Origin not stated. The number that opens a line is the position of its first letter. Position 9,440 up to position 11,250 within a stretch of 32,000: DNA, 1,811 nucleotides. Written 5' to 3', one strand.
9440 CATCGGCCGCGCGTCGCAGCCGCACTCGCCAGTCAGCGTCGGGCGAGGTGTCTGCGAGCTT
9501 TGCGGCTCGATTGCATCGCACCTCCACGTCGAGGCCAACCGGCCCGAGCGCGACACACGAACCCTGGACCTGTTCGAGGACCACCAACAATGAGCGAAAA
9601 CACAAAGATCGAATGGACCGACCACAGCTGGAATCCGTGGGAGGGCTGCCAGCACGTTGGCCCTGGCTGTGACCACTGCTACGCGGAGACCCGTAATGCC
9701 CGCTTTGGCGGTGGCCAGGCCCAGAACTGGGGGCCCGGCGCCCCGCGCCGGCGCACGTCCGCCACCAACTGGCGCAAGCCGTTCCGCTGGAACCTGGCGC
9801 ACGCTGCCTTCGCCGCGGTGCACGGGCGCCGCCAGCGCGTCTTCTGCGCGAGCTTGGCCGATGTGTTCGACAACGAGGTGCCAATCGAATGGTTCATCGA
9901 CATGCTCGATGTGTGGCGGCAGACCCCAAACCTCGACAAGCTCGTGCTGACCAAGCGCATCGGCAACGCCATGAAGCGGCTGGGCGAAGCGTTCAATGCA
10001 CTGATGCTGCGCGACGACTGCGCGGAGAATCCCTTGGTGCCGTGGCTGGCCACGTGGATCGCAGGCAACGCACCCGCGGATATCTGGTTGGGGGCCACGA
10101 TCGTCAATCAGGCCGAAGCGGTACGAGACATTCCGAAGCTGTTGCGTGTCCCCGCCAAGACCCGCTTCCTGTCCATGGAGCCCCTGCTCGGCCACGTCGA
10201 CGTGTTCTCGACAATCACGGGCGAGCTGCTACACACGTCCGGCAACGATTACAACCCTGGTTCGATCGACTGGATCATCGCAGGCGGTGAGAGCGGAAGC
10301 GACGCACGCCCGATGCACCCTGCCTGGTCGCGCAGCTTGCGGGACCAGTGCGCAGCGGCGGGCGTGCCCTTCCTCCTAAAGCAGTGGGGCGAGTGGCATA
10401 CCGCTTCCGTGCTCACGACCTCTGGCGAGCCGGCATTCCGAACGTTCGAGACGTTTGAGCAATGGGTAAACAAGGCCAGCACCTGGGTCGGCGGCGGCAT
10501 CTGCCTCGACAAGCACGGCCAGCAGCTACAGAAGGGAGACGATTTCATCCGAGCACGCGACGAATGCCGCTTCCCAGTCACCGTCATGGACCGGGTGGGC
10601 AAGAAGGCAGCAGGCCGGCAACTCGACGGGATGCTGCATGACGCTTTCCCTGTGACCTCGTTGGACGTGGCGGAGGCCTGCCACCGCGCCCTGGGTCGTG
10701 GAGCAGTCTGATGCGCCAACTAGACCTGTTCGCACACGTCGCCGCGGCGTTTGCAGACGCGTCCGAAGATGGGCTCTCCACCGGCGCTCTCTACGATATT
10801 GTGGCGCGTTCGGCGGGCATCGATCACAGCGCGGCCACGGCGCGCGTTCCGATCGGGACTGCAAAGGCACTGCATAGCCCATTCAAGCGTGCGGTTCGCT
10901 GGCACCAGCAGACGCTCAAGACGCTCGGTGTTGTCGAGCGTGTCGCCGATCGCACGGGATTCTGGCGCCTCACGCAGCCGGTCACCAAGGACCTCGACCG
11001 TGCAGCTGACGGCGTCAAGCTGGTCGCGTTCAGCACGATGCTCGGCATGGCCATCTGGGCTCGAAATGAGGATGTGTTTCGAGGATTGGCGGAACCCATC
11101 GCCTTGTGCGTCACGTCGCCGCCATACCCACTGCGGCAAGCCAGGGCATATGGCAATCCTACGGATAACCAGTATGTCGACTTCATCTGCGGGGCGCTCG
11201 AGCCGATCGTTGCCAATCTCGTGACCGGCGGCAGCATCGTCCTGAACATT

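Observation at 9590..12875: DUF5131 (Gp37/Gp68, three-Cys) protein coupled to an SPPY methyltransferase, followed by a Lar-like protein: candidate DNA-modification/anti-restriction module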

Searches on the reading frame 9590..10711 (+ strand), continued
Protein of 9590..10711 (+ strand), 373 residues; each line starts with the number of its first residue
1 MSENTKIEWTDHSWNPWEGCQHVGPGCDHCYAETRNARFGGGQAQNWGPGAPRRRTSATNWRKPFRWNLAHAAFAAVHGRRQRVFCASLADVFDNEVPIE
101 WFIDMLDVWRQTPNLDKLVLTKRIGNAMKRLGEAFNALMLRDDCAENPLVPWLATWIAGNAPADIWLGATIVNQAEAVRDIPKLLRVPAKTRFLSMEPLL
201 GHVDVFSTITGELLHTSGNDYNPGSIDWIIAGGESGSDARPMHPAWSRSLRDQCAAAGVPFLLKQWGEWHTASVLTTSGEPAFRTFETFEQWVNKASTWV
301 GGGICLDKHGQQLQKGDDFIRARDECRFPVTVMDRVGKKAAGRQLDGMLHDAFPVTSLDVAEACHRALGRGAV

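Call 57: find_related_loci(query=A1, collection=viral_contigs, flank=5000)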
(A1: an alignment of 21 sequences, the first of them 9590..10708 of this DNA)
Query A1 (373 aa) in viral_contigs; peptide patterns used: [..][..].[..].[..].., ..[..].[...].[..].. (x = any residue, [..] = any of these).
599 stretches matched a pattern (row limit reached: there are more); 590 encode a relative of the query (tblastn E <= 1e-3); the best 80 are kept; 80 distinct loci.
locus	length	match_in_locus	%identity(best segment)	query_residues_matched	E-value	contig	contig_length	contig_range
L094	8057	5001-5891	55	1-358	1e-115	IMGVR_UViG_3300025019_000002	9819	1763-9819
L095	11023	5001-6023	52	1-354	1e-109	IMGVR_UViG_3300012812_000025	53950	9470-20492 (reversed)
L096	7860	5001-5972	53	1-354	7e-108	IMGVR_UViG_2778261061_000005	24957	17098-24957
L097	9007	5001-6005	54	1-354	5e-108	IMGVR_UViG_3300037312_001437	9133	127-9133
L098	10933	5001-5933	54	1-357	3e-107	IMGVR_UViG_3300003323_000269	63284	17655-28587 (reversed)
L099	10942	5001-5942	53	1-354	3e-106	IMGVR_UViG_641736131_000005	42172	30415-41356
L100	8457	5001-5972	53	1-357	4e-106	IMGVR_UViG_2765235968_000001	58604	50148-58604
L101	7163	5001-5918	53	1-354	2e-105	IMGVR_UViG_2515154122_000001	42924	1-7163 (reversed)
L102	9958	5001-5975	52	1-354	5e-106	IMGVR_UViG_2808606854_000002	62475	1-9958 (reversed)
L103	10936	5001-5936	51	1-354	2e-105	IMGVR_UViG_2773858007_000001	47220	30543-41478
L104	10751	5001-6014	52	1-355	5e-105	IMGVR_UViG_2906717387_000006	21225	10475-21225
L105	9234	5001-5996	50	1-354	1e-103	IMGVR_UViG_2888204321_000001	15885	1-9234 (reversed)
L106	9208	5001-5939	52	1-361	6e-103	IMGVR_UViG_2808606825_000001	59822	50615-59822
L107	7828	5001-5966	52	1-354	8e-103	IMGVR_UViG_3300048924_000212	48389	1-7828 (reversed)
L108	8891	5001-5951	53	1-354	9e-103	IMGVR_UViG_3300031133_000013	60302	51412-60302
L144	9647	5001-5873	48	1-354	2e-87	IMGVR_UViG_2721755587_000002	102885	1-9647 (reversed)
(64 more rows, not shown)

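Call 66: predict_structure(alignment_id=A1)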
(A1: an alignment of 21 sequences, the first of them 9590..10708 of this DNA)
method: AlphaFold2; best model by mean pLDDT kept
length: 373 residues; sequences in the alignment: 21
mean_pLDDT: 84.1   pTM: 0.82
mean pLDDT of the five models: 84.1, 80.1, 80.0, 76.6, 75.7
residues with pLDDT >= 90: 192; 70-90: 112; 50-70: 51; < 50: 18
segments of 3 or more residues with pLDDT < 50: 211-224, 371-373
pLDDT, mean of each block of 10 residues (from residue 1): 79 85 62 56 57 85 95 90 84 90 97 95 92 97 95 94 93 91 90 89 80 44 71 82 92 91 91 88 93 89 91 92 95 91 88 72 56 48
secondary structure, 60 per line:
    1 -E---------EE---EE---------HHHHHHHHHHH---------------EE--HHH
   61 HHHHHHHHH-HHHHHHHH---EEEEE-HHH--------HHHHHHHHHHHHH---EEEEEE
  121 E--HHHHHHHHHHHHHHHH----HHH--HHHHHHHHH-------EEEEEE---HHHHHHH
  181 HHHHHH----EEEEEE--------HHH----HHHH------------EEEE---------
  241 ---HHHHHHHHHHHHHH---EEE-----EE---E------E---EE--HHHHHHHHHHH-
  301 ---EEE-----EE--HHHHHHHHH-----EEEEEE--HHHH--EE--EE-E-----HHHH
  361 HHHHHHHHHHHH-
elements in order: H28-38 H58-69 H71-78 E82-86 H99-111 E115-121 H124-139 H149-157 E165-170 H174-186 E191-196 H212-215 E228-231 H244-257 E261-263 H289-299 E304-306 H316-324 E330-335 H338-341 H357-372

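Call 69: fold_search(model_id=the predicted structure, library=pdb)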
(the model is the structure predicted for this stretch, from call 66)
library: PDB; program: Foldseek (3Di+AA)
matches with E <= 10: 774; with E <= 0.001: 0
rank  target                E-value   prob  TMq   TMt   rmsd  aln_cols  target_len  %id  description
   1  8evy_A                1.2e-02  0.57  0.20  0.22   8.8       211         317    9  DdlB from Pseudomonas aeruginosa PAO1 in complex with ATP and D-ala-D-ala (released 2023-08-30)
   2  8evz_A                1.6e-02  0.60  0.21  0.23   8.3       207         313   11  DdlB from Pseudomonas aeruginosa PAO1 in complex with ADP and phosphorylated D-cycloserine (released 2023-08-30)
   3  8evy_C                2.0e-02  0.57  0.20  0.22   8.4       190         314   13  DdlB from Pseudomonas aeruginosa PAO1 in complex with ATP and D-ala-D-ala (released 2023-08-30)
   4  7l00_C                2.0e-02  0.33  0.24  0.27  15.5       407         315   10  Crystal Structure of C. difficile Enoyl-Acyl Carrier Protein Reductase (FabK) in Complex with an Inhibitor (released 2021-12-22)
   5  8evz_C                2.9e-02  0.54  0.20  0.22   8.3       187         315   14  DdlB from Pseudomonas aeruginosa PAO1 in complex with ADP and phosphorylated D-cycloserine (released 2023-08-30)
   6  4fhg                  4.0e-02  0.80  0.36  0.39  12.9       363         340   10  Spore photoproduct lyase C140S mutant (released 2012-07-18)
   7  4xky_B                4.5e-02  0.75  0.27  0.32   6.7       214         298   13  Structure of dihydrodipicolinate synthase from the commensal bacterium Bacteroides thetaiotaomicron at 2.1 A resolutio (released 2015-04-01)
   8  2yrx                  4.8e-02  0.23  0.15  0.14  10.6       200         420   12  Crystal structure of GAR synthetase from Geobacillus kaustophilus (released 2007-10-09)
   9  5vev_B                5.4e-02  0.25  0.16  0.15   9.3       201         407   14  Crystal Structure of Phosphoribosylamine-glycine Ligase from Neisseria gonorrhoeae (released 2017-04-12)
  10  7l00_A                5.4e-02  0.23  0.23  0.27  15.6       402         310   10  Crystal Structure of C. difficile Enoyl-Acyl Carrier Protein Reductase (FabK) in Complex with an Inhibitor (released 2021-12-22)
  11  5vvt_C                6.1e-02  0.51  0.28  0.26  10.4       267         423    9  Structural Investigations of the Substrate Specificity of Human O-GlcNAcase (released 2017-09-27)
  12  9szu                  6.4e-02  0.11  0.16  0.18  18.6       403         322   11  Cerium(III)-bound de novo photoredox enzyme (PLZ2.3) (released 2026-03-25)
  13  5m7t_A                6.8e-02  0.41  0.28  0.24  10.2       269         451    8  Structure of human O-GlcNAc hydrolase with PugNAc type inhibitor (released 2017-03-29)
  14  4rh0                  7.7e-02  0.66  0.36  0.39  12.9       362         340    9  Spore photoproduct lyase C140A/S76C mutant with bound AdoMet (released 2014-10-22)
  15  6z1h_A                8.2e-02  0.18  0.20  0.19  13.4       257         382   11  Ancestral glycosidase (family 1) (released 2020-07-22)
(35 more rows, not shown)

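Call 74: get_annotated_region(hit=H92, flank=7000)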
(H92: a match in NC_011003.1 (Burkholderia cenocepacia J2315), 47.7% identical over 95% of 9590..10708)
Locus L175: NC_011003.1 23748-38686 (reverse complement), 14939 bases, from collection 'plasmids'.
description: Burkholderia cenocepacia J2315 plasmid pBCJ2315, complete sequence
organism: Burkholderia cenocepacia J2315 (NCBI taxid 216591)
taxonomy: Bacteria; Pseudomonadota; Betaproteobacteria; Burkholderiales; Burkholderiaceae; Burkholderia; Burkholderia cenocepacia; Burkholderia cenocepacia J2315
host: -; source: -; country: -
typing (MOB-suite, as given by PLSDB): conjugative; replicon rep_cluster_1467; relaxase MOBF; mating-pair formation MPF_F
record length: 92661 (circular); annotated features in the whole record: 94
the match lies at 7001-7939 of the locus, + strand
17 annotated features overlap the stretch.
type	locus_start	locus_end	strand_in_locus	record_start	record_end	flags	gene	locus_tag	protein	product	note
CDS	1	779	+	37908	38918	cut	traU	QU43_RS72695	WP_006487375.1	conjugal transfer pilus assembly protein TraU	-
CDS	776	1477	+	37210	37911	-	trbC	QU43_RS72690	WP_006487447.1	type-F conjugative transfer system pilin assembly protein TrbC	-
CDS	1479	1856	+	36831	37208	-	-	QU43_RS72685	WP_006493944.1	hypothetical protein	-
CDS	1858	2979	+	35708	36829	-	-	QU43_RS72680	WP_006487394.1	hypothetical protein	-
CDS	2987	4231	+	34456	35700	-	-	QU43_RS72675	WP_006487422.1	conjugal transfer protein TraN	-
CDS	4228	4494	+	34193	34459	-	-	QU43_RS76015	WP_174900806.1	hypothetical protein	-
CDS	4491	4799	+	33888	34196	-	-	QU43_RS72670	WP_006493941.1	hypothetical protein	-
CDS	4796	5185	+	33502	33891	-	-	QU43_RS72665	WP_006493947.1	hypothetical protein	-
CDS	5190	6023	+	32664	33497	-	-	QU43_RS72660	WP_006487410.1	conjugal transfer protein TraF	-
CDS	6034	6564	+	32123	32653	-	-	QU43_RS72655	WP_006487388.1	hypothetical protein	-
CDS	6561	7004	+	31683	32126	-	-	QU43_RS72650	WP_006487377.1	HNH endonuclease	-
CDS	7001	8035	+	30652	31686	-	-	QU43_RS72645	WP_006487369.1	phage Gp37/Gp68 family protein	-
CDS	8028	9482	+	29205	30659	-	-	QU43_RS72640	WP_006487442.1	conjugal transfer protein TraH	-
CDS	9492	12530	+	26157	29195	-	-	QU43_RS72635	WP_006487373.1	conjugal transfer protein TraG N-terminal domain-containing protein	-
CDS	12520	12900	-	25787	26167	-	-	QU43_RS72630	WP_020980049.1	hypothetical protein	-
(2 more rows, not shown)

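Call 93: search_dna_similar(query=window:9590-10708:+, collection=phages, mode=protein, max_rows=15, max_evalue=1e-10, rows=spread)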
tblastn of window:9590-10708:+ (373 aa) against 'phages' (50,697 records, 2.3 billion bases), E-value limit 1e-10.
Records with a match: 167; places in all: 169; records where one place covers at least 80% of the query: 127.
Best place of each record, by identity: 60-80% 1; <60% 166.
By first word of the organism name: Mycobacterium 51; Gordonia 49; Burkholderia 15; Xanthomonas 5; Rhizobium 5; Microcystis 5; Bacteriophage 5; Synechococcus 4; Natrialba 4; Tetraselmis 3; and 14 more.
By host as written in the record: Gordonia terrae 3612 43; Mycobacterium smegmatis mc2 155 16; - 11; Mycobacterium smegmatis mc#155 10; Burkholderia sp. 6; Mycobacterium smegmatis mc2155 5; Gordonia terrae CAG3 5; Mycobacteruim smegmatis mc2 155 4; and 49 more.
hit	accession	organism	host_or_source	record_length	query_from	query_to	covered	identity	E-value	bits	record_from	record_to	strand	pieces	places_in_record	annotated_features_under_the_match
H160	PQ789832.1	Burkholderia phage vB_E438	Burkholderia sp.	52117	1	354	95%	54.0%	8e-106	347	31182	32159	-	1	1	hypothetical protein (x2)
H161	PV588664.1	Paraburkholderia phage IPK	Paraburkholderia caledonica Bk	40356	1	354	95%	48.6%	2e-99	328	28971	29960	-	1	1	record has no annotation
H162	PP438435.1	Dolichospermum phage Dfl-JY45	Dolichospermum flos-aquae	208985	1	354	95%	41.1%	3e-73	253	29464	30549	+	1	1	hypothetical protein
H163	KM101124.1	Mycobacterium phage Squirty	Mycobacteruim smegmatis mc2 155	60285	1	358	96%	36.6%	9e-53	193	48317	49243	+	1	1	73: hypothetical protein | 72: hypothetical protein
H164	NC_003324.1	Sinorhizobium phage PBC5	Sinorhizobium meliloti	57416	1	354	95%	36.2%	7e-50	185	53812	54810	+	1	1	DUF5131 family protein | hypothetical protein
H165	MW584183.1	Mycobacterium phage prophiGD53-3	Mycobacterium abscessus GD53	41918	1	354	95%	35.5%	2e-46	176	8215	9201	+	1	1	21: RNA methyltransferase | 20: hypothetical protein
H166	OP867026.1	Gordonia phage Togo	Gordonia terrae 3612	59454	4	358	95%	35.0%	1e-47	179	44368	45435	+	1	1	58: hypothetical protein | 57: hypothetical protein | 59: helix-turn-helix DNA binding domain protein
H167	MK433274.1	Gordonia phage Bradissa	Gordonia terrae 3612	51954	1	354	95%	35.0%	4e-45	171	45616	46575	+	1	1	64: hypothetical protein | 63: hypothetical protein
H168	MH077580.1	Mycobacterium phage Melissauren88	Mycobacterium smegmatis mc2 155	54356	1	354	95%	34.4%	1e-49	184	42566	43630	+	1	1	67: hypothetical protein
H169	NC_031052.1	Gordonia phage Twister6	Gordonia terrae 3612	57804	1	353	95%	33.9%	1e-47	179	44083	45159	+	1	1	61: hypothetical protein | 60: hypothetical protein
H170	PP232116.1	Mesorhizobium phage vB_MseS-P1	Mesorhizobium sediminum CBW1107-2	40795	1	354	95%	32.5%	7e-39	153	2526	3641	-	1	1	spore photoproduct lyase | hypothetical protein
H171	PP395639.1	Microcystis phage Mwe-JY07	Microcystis wesenbergii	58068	5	354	94%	30.0%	1e-34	141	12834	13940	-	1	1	hypothetical protein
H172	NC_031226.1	Gordonia phage BaxterFox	Gordonia terrae 3612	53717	1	267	72%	34.5%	2e-33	137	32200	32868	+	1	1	40: hypothetical protein | 41: hypothetical protein | 39: metallo-protease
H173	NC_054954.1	Natrialba phage PhiCh1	Natrialba magadii ATCC 43099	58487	1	265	71%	28.3%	2e-17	90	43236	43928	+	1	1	Gp37/Gp68 family protein | uncharacterized protein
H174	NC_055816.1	Gordonia phage Fireball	Gordonia terrae 3612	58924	4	123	32%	38.3%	3e-14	80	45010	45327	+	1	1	61: hypothetical protein | 60: hypothetical protein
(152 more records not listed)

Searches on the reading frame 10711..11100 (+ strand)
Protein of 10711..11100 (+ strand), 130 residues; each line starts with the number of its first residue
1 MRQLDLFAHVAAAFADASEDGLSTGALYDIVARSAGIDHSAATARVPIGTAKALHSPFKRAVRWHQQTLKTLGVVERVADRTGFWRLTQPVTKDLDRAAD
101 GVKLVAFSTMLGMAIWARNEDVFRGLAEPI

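Call 52: search_protein_families(library=pfam, proteins=[window:10711-11100:+], max_evalue=1)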
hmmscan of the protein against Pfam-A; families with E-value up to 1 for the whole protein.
window:10711-11100:+ (130 aa): 1 family
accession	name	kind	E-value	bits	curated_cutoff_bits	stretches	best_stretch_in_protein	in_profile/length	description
PF14338.12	Mrr_N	-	0.00048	20.7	29.5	1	20-89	16-79/87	Mrr N-terminal domain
